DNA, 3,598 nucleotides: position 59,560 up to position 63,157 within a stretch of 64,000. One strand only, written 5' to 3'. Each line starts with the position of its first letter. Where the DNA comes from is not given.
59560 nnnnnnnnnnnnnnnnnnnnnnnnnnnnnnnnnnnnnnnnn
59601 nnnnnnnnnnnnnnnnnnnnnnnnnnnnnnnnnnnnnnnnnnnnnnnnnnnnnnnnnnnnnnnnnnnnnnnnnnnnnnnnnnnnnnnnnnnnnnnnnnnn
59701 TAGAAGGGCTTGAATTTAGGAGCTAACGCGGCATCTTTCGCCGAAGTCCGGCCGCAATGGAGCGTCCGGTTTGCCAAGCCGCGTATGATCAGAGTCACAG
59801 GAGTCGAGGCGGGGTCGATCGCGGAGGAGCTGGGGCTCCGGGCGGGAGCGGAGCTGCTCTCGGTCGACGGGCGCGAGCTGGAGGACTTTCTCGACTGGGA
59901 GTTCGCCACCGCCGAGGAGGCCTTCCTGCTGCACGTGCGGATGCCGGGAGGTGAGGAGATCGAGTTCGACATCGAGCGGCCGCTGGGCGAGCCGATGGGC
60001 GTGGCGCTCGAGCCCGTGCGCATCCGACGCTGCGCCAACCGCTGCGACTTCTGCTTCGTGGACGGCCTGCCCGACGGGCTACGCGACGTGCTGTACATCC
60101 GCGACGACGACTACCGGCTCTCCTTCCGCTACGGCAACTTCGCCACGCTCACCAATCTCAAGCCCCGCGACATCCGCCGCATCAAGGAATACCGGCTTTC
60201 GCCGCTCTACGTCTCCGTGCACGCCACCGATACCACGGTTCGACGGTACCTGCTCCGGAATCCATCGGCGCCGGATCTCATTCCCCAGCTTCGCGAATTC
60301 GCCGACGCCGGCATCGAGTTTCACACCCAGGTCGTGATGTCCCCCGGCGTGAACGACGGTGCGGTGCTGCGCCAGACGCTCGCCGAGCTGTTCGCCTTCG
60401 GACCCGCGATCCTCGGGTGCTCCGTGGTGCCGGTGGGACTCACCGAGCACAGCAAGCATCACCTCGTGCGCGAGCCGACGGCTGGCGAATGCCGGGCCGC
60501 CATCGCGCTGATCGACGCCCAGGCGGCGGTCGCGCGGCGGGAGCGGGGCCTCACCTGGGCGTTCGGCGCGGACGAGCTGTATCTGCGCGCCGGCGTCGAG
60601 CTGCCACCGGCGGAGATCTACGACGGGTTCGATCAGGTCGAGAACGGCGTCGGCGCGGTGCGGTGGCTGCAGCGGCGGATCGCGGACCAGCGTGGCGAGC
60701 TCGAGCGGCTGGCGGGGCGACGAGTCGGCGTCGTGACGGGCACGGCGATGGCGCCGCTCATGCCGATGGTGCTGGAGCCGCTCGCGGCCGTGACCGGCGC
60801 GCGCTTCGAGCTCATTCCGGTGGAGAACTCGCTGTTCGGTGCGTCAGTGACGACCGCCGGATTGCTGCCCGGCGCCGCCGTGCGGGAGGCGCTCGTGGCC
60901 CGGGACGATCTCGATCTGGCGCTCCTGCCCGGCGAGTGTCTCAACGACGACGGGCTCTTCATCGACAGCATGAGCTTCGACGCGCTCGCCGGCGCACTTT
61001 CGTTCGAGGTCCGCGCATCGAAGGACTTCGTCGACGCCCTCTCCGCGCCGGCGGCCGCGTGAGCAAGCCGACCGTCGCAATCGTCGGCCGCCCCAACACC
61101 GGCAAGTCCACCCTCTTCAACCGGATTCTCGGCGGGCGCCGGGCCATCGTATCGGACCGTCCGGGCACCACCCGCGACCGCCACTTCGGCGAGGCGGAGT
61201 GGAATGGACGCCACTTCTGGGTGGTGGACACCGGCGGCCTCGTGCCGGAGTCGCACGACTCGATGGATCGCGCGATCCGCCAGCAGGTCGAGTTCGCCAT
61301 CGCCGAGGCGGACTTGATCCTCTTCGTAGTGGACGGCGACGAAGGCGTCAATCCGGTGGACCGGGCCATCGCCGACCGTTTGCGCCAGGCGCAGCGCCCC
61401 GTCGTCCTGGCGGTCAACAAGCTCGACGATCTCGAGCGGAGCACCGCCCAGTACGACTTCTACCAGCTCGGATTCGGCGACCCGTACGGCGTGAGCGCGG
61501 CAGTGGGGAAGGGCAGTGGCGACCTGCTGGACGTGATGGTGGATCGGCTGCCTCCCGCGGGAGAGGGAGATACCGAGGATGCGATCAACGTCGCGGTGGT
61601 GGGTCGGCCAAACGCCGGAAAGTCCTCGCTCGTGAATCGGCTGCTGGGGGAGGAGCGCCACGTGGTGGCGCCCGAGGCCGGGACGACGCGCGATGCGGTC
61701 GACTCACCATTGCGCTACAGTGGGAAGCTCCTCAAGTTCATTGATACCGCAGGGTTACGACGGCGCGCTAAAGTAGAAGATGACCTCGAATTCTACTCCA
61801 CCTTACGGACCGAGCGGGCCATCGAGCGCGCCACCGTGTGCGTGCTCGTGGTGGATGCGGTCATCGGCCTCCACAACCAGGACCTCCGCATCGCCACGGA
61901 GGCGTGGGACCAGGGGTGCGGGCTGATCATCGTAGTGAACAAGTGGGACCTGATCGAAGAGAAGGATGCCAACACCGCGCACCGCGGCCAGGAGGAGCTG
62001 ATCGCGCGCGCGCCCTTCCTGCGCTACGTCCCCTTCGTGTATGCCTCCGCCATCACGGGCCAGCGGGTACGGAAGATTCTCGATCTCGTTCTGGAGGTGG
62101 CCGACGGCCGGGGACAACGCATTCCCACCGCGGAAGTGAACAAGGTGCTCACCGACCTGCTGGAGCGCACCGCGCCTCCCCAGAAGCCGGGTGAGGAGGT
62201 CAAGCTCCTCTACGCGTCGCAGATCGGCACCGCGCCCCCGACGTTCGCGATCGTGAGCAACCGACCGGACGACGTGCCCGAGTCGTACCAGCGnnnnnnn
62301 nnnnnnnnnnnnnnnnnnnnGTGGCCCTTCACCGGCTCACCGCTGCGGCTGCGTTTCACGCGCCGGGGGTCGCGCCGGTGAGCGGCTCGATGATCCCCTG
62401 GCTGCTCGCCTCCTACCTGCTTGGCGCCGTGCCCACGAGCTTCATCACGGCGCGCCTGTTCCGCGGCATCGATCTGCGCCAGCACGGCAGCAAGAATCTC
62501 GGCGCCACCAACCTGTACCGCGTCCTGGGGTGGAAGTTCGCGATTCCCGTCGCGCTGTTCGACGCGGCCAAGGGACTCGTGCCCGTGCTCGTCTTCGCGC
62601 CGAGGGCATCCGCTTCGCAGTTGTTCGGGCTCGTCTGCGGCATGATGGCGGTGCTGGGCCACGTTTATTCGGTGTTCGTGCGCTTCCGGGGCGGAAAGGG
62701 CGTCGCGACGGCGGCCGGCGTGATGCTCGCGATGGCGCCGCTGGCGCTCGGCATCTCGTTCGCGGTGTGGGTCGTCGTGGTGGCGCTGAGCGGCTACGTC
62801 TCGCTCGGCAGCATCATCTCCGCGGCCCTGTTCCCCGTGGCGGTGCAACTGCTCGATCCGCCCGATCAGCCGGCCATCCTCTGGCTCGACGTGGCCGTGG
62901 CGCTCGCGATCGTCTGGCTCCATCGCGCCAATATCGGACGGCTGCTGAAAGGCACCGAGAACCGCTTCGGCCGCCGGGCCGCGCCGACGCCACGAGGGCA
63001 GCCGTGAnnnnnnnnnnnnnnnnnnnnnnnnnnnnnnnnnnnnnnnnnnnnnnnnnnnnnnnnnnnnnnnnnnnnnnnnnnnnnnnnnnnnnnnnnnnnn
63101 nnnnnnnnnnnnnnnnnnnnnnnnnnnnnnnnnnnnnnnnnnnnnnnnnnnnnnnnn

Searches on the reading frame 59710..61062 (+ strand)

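Call 17: search_protein_families(library=pfam, proteins=[window:59710-61062:+], max_evalue=0.0001)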
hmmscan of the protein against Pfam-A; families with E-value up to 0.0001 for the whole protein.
window:59710-61062:+ (450 aa): 4 families
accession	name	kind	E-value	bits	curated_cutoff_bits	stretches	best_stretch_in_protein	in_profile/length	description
PF19238.5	Radical_SAM_2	-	1.8e-54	184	26.7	1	93-234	4-148/151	Radical SAM-like domain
PF04459.17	DUF512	-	2.6e-41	141.6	25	1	240-436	1-199/202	Protein of unknown function (DUF512)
PF17820.7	PDZ_6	-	1.4e-07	31.5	27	1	28-68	1-41/54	PDZ domain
PF04055.27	Radical_SAM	-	2.8e-06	28.1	29.5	0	147-218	88-158/166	Radical SAM superfamily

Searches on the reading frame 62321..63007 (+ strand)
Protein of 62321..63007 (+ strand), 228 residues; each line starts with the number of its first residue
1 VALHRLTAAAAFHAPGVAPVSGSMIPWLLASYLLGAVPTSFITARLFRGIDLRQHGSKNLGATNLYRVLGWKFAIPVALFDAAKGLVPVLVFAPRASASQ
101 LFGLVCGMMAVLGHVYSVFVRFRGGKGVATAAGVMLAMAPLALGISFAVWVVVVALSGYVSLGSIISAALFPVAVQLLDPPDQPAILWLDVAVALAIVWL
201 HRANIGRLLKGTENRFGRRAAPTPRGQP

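Call 17: search_protein_families(library=pfam, proteins=[window:62321-63007:+], max_evalue=0.0001)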
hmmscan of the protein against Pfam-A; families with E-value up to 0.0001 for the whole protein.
window:62321-63007:+ (228 aa): 1 family
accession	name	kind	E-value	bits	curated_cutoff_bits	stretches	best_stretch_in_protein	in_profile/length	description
PF02660.20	G3P_acyltransf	-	7.8e-52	176.1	24.1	1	31-208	2-164/164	Glycerol-3-phosphate acyltransferase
